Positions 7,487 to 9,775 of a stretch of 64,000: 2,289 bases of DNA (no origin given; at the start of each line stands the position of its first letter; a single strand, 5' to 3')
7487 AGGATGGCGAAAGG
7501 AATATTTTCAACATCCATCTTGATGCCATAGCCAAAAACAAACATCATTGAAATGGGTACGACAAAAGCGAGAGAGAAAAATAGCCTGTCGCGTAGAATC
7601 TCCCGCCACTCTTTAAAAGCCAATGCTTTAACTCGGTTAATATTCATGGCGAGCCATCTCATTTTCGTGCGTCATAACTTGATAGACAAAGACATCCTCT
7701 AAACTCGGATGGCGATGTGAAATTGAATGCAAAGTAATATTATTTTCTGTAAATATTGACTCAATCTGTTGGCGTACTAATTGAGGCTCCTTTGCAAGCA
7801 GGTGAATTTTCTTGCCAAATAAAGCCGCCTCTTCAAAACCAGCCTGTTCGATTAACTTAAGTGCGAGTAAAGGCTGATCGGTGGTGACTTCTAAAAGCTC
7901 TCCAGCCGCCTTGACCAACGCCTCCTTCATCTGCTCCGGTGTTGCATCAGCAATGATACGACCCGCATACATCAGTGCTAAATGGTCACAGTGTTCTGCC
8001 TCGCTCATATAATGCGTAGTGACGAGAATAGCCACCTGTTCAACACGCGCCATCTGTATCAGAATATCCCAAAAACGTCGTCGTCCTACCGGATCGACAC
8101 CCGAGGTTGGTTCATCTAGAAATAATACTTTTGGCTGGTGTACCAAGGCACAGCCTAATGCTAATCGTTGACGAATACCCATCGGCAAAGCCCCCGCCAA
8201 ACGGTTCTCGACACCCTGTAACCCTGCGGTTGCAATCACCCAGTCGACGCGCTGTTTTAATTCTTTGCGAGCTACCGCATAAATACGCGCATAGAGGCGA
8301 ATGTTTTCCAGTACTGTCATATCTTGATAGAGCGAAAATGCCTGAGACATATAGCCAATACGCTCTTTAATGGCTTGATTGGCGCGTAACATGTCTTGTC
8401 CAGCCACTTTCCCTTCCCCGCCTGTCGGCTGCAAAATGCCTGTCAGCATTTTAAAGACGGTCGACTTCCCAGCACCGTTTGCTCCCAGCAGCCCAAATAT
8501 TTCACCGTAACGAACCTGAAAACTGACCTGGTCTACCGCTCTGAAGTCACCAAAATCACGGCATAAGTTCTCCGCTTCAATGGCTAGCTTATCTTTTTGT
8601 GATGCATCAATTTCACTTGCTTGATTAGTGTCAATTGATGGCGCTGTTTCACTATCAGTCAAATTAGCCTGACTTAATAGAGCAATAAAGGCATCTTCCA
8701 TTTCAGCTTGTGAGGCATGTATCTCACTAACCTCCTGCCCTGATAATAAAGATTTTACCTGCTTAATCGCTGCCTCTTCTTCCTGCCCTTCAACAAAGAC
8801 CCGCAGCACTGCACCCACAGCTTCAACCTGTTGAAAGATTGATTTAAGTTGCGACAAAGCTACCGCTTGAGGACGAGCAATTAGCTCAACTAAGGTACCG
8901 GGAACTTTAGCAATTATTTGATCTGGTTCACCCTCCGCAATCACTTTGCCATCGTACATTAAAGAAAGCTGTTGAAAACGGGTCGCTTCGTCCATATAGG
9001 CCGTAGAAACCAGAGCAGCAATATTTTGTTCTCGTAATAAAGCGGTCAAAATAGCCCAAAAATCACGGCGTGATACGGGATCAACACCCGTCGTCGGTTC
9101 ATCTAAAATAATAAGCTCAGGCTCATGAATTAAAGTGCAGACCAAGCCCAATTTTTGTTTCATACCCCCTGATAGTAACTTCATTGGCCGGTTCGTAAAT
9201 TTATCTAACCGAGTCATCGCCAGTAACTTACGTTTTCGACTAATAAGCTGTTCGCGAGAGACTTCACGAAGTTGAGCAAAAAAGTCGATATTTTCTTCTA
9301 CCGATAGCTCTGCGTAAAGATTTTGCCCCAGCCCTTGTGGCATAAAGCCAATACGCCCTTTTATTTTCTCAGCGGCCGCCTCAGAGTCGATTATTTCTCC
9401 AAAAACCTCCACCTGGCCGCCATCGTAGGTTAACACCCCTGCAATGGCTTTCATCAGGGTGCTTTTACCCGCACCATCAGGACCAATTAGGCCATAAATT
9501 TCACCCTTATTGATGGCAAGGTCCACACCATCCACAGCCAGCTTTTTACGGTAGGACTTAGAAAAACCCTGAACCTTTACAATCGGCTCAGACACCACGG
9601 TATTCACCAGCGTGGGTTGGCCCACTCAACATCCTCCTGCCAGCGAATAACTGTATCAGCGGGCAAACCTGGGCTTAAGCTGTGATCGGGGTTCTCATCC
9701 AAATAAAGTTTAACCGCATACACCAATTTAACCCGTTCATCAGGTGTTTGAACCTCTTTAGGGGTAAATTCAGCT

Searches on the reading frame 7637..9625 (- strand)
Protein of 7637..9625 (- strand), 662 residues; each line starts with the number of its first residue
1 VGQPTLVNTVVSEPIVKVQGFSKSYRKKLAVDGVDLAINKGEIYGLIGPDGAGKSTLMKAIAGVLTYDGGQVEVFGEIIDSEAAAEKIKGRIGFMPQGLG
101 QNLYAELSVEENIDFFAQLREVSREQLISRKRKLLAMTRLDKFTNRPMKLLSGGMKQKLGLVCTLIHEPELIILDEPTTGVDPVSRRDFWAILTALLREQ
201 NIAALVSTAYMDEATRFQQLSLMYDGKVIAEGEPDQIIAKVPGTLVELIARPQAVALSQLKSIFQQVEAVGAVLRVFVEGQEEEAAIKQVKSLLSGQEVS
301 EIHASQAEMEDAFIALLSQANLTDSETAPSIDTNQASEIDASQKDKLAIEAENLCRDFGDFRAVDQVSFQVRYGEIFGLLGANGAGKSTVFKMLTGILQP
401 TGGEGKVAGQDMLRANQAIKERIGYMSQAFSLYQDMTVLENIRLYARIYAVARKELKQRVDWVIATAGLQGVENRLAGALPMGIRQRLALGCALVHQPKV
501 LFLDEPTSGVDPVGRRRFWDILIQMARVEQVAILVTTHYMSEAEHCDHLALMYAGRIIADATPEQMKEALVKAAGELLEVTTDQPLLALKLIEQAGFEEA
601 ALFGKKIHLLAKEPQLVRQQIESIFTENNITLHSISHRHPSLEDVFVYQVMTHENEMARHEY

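Call 62: search_protein_families(library=pfam, proteins=[window:7637-9625:-], max_evalue=0.00001)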
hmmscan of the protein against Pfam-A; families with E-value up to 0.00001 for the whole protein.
window:7637-9625:- (662 aa): 5 families
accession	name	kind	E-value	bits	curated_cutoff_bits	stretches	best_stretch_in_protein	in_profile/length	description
PF00005.33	ABC_tran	-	8.8e-63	211.4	25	2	365-508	2-137/137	ABC transporter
PF13304.12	AAA_21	-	9.3e-20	72.3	27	0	479-538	237-298/304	AAA domain, putative AbiEii toxin, Type IV TA system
PF13555.12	AAA_29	-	6.3e-09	35.9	27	0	32-66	13-47/61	P-loop containing region of AAA domain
PF13604.12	AAA_30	-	8.6e-09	35.8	27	0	42-97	19-71/191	AAA domain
PF13476.12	AAA_23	-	5.6e-08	34.1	27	0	42-68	20-46/201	AAA domain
